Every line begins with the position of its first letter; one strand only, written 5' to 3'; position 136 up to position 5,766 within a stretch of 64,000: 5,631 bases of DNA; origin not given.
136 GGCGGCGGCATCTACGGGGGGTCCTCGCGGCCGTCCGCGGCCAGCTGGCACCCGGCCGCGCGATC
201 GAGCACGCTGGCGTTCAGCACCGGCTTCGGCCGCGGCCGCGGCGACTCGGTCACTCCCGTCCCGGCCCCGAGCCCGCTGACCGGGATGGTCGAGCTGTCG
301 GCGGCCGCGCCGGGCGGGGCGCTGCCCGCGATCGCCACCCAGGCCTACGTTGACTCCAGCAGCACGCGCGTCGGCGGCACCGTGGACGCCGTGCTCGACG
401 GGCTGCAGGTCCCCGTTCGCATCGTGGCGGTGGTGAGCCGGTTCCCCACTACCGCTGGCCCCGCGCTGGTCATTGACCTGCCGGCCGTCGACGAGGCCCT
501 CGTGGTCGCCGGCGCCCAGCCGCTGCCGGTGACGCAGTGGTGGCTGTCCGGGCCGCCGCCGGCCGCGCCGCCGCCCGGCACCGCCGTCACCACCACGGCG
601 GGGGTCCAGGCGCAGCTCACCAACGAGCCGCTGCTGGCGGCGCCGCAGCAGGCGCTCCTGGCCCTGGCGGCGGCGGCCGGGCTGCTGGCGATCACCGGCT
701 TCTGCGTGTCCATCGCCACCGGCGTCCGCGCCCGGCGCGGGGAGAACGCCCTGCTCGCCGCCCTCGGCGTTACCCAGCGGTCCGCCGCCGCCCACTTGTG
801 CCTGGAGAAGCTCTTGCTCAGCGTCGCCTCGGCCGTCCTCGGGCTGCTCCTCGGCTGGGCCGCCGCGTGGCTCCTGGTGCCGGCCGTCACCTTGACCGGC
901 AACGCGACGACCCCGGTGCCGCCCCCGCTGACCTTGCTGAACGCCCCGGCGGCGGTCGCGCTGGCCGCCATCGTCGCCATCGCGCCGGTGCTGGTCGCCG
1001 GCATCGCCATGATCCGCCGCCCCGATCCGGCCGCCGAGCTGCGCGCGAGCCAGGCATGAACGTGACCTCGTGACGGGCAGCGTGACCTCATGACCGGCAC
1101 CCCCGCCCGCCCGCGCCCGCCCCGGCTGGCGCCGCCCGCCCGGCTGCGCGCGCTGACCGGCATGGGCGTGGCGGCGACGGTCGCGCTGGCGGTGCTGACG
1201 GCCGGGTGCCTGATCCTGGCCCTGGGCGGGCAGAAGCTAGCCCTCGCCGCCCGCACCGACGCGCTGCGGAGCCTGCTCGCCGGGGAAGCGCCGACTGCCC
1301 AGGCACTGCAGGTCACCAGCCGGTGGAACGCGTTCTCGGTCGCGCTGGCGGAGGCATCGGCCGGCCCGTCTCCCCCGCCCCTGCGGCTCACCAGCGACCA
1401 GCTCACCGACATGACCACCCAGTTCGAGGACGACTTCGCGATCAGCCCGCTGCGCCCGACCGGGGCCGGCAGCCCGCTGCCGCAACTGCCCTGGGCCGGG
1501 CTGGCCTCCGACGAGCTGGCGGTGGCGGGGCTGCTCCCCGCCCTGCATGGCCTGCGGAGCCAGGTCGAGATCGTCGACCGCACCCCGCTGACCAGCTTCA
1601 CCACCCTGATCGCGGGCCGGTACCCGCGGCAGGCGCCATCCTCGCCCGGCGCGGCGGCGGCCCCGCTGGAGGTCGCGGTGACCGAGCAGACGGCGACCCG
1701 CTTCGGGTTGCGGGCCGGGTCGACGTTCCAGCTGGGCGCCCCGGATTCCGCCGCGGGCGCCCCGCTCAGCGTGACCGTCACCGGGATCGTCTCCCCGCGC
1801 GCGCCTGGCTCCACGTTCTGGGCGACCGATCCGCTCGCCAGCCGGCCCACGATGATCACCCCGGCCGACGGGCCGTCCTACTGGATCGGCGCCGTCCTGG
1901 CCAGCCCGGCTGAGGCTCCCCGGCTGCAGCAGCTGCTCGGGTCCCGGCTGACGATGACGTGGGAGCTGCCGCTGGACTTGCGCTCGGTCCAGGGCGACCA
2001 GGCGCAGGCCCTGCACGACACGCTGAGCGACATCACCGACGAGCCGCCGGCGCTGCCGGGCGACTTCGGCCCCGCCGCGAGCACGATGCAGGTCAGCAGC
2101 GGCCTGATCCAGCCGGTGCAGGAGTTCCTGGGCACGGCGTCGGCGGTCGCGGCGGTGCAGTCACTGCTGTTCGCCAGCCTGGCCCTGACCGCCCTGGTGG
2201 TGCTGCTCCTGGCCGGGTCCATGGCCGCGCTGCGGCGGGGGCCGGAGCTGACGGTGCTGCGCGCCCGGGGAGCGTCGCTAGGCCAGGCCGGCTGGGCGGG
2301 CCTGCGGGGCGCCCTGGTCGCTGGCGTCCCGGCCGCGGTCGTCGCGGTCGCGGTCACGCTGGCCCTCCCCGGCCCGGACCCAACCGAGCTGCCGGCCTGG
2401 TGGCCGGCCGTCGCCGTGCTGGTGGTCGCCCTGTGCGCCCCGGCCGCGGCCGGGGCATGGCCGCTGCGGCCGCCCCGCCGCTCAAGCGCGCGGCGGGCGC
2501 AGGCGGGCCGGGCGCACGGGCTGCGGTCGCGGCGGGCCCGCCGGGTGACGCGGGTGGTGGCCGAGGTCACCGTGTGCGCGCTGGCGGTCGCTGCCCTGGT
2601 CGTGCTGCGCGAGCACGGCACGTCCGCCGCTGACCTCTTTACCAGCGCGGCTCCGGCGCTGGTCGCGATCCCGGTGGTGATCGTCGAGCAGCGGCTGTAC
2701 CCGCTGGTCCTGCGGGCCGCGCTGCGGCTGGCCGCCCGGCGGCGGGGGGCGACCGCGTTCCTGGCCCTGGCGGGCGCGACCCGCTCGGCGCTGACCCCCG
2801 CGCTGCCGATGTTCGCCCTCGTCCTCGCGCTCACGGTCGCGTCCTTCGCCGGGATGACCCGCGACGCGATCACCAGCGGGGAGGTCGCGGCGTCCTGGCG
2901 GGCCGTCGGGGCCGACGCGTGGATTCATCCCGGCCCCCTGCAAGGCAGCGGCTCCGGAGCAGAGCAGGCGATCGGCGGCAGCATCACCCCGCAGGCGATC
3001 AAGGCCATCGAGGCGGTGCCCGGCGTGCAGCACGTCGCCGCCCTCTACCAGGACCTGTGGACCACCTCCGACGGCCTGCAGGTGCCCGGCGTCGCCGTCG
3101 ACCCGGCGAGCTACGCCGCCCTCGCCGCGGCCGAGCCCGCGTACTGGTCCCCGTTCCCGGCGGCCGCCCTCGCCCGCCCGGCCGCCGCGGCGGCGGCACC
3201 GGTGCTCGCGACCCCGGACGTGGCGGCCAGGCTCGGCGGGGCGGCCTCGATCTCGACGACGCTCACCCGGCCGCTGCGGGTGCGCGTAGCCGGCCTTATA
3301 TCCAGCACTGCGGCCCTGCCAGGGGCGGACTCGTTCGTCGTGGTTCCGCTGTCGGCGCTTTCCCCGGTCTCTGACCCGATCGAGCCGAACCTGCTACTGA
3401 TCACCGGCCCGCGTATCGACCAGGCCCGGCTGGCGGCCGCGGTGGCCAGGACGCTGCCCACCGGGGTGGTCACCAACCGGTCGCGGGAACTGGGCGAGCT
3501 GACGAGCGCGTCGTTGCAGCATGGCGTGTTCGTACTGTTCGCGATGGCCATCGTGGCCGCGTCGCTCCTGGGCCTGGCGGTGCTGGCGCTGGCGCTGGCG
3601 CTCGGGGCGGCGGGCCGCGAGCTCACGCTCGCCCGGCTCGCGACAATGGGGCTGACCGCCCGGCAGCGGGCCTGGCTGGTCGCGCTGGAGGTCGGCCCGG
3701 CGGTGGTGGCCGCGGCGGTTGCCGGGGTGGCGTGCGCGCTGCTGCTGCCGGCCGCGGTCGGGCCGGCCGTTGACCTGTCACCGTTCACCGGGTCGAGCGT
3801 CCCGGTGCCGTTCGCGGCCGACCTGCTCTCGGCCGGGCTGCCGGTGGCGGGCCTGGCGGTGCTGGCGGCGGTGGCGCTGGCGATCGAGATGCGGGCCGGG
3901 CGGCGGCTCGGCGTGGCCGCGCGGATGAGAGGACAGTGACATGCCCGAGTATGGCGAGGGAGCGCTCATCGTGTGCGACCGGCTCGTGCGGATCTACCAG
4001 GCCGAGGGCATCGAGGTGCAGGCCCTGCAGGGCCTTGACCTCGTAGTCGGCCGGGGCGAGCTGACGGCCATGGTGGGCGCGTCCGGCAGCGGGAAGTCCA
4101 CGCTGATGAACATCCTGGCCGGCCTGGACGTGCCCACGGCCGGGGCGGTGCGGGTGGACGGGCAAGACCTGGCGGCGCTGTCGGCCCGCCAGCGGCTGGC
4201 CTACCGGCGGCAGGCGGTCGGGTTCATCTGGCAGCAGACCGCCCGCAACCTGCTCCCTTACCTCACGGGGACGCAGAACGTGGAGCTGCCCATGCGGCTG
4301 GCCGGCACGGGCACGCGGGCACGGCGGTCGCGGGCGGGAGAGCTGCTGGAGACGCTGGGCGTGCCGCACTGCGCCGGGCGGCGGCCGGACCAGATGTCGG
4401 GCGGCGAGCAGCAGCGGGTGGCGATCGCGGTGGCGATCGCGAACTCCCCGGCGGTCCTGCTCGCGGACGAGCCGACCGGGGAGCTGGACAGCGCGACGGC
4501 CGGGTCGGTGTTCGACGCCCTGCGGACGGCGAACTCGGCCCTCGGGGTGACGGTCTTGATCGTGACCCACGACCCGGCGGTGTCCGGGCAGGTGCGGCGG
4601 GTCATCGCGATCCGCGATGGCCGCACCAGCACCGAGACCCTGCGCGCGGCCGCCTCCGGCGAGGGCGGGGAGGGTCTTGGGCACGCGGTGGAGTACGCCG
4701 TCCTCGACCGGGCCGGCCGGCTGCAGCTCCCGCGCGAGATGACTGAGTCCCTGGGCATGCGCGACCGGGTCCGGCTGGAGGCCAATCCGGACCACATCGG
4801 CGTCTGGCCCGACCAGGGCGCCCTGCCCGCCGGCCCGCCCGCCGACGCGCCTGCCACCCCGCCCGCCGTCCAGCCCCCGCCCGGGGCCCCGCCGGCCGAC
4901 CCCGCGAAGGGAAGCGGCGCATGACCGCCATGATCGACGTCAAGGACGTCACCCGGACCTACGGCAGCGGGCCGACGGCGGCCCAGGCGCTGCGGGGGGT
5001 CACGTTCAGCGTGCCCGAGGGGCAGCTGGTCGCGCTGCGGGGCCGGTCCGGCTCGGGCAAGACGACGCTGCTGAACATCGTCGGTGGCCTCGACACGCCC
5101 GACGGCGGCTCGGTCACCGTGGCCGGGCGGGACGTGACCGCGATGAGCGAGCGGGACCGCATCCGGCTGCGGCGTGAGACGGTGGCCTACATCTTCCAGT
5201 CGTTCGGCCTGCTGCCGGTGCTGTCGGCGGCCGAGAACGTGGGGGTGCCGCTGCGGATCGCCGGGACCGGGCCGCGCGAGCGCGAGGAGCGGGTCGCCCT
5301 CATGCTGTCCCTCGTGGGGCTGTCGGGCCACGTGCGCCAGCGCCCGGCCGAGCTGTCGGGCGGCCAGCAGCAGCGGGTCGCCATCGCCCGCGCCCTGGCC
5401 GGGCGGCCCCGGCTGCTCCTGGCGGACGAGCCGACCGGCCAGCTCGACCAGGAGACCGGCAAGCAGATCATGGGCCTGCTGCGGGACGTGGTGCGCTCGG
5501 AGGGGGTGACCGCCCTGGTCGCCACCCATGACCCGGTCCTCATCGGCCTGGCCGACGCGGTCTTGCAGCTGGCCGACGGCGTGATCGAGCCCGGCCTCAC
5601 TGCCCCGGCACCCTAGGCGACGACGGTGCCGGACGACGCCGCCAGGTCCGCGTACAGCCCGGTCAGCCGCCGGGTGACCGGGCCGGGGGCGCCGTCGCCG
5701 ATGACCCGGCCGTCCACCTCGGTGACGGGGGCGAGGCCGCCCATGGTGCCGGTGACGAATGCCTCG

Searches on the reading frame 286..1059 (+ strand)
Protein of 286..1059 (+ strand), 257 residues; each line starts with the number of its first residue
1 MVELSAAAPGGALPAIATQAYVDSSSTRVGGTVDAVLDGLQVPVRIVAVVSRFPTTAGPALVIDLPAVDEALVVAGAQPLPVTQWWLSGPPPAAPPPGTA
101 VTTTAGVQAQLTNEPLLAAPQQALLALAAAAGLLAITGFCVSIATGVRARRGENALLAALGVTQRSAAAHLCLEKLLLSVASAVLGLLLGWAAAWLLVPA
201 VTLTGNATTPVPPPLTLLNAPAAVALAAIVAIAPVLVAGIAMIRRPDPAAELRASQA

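Call 92: search_protein_families(library=pfam, proteins=[window:286-1059:+], max_evalue=0.0001)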
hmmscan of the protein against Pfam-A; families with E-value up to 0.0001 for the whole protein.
window:286-1059:+ (257 aa): 1 family
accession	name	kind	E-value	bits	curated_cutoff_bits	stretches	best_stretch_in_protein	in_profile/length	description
PF02687.27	FtsX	-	2.9e-12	47.2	25.5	1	127-236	3-113/120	FtsX-like permease C-terminal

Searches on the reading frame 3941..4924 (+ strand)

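Call 92: search_protein_families(library=pfam, proteins=[window:3941-4924:+], max_evalue=0.0001)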
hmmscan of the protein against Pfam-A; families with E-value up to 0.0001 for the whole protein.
window:3941-4924:+ (327 aa): 3 families
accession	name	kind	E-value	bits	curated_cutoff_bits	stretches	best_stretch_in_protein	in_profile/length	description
PF00005.33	ABC_tran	-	2.4e-32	112.9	25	1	29-179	1-136/137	ABC transporter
PF13304.12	AAA_21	-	1.3e-07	32.4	27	0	41-62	1-22/304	AAA domain, putative AbiEii toxin, Type IV TA system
PF02463.25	SMC_N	-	2.9e-05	24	40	0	148-226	133-213/220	RecF/RecN/SMC N terminal domain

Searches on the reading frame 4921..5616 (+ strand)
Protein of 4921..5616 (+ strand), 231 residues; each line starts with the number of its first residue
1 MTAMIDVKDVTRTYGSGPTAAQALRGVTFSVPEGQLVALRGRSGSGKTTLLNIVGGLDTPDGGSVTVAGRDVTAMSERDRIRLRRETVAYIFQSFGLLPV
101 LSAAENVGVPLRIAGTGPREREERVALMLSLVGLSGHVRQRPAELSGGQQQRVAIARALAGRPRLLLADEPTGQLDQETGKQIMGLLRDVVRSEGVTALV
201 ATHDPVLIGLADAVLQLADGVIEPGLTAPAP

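Call 92: search_protein_families(library=pfam, proteins=[window:4921-5616:+], max_evalue=0.0001)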
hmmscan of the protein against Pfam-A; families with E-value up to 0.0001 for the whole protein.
window:4921-5616:+ (231 aa): 2 families
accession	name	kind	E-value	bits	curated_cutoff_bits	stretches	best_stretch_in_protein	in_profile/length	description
PF00005.33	ABC_tran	-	2.3e-35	122.6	25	1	24-172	1-136/137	ABC transporter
PF13304.12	AAA_21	-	2.7e-05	24.8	27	0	141-208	234-303/304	AAA domain, putative AbiEii toxin, Type IV TA system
